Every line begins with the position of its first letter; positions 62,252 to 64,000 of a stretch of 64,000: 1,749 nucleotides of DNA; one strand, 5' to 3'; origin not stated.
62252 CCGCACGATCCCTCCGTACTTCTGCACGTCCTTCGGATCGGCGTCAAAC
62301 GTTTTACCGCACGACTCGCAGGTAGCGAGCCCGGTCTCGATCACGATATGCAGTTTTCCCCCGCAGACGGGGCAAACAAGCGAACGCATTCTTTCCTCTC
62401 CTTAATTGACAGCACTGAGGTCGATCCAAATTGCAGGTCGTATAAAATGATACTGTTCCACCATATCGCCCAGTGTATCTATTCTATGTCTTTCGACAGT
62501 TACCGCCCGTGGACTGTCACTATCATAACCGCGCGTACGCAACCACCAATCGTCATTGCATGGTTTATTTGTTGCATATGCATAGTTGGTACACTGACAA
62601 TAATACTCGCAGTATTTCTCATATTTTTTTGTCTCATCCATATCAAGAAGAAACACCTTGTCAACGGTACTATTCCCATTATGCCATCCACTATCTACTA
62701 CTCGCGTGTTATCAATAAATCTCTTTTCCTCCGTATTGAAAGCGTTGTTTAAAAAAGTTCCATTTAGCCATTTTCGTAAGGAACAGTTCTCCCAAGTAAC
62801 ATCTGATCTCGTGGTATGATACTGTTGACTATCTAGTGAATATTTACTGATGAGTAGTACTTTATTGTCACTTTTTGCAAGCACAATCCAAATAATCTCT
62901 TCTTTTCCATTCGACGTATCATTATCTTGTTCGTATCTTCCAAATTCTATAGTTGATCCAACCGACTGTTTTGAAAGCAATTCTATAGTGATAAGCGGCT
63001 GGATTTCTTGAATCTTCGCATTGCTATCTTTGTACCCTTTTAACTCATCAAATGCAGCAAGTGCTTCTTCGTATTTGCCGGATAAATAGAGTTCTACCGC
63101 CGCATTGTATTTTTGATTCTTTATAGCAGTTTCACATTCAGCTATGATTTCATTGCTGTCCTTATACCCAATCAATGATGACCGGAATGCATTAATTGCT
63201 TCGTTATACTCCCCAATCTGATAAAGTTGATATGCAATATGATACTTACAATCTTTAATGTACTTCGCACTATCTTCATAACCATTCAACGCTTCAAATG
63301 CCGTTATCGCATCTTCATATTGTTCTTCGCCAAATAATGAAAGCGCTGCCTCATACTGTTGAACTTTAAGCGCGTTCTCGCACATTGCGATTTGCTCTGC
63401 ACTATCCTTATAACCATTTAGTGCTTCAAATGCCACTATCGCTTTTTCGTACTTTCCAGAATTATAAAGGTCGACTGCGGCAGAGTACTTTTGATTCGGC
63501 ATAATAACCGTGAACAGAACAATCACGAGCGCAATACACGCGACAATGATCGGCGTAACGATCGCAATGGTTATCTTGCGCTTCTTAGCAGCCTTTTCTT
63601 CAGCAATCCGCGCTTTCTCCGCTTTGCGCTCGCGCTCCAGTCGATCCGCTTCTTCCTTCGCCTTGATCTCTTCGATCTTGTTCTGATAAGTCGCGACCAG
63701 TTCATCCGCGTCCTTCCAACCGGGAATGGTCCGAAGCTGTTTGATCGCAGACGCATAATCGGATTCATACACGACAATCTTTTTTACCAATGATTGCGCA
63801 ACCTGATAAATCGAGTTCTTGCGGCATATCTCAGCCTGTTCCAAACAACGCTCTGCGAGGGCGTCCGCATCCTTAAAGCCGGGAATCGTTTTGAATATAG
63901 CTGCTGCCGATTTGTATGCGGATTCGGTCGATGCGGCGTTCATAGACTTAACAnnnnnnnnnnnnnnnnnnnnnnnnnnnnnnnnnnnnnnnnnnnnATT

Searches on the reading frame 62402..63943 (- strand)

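Call 4: search_protein_families(library=pfam, proteins=[window:62402-63943:-], max_evalue=0.01)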
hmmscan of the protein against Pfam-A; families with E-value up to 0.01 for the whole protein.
window:62402-63943:- (513 aa): 9 families
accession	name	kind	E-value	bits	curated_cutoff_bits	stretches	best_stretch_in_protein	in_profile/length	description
PF19789.6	DUF6273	-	6.3e-24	85.2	23.5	1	359-508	1-171/172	Domain of unknown function (DUF6273)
PF07719.23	TPR_2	-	1.8e-06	28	27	0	279-300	5-26/34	Tetratricopeptide repeat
PF12895.13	ANAPC3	-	1.3e-05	25.8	27.2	1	196-254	26-80/82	Anaphase-promoting complex, cyclosome, subunit 3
PF00515.34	TPR_1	-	2.8e-05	24.2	27.8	0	279-300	5-26/34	Tetratricopeptide repeat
PF07720.18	TPR_3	-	7.5e-05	23.2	20.7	0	153-173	5-25/34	Tetratricopeptide repeat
PF13174.12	TPR_6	-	0.0024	18.9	26.3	0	232-255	2-25/33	Tetratricopeptide repeat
PF13428.12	TPR_14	-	0.0032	18.4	23.5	0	234-266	5-37/44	Tetratricopeptide repeat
PF13525.12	YfiO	-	0.004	17.4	25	1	194-254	6-66/203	Outer membrane lipoprotein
PF17004.11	SRP_TPR_like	-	0.0085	16.6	35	0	195-254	3-62/109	Putative TPR-like repeat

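Call 5: search_protein_families(library=ncbifam, proteins=[window:62402-63943:-], max_evalue=0.1)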
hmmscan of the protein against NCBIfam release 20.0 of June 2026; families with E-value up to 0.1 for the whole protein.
window:62402-63943:- (513 aa): 7 families
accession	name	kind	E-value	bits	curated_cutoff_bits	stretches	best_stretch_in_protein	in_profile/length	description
TIGR02795.1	tol_pal_ybgF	equivalog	1.2e-07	32.3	90.1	1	195-264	4-73/119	tol-pal system protein YbgF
TIGR02552.1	LcrH_SycD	equivalog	6.3e-07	29.2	104.8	2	150-204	19-75/136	SycD/LcrH family type III secretion system chaperone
TIGR03302.1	OM_YfiO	subfamily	1.2e-06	28.2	81.4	1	195-254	35-94/239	outer membrane protein assembly factor BamD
NF033756.1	gliding_GltC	equivalog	0.00067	18.5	450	1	152-256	86-180/622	adventurous gliding motility protein GltC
NF040586.1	FxSxx_TPR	equivalog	0.019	13.4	300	1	210-300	452-539/830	FxSxx-COOH system tetratricopeptide repeat protein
NF008068.0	PRK10803.1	equivalog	0.02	14.9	383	1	185-263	134-213/263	cell division protein CpoB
NF033483.0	PknB_PASTA_kin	equivalog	0.043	12.8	450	1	46-158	255-368/563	Stk1 family PASTA domain-containing Ser/Thr kinase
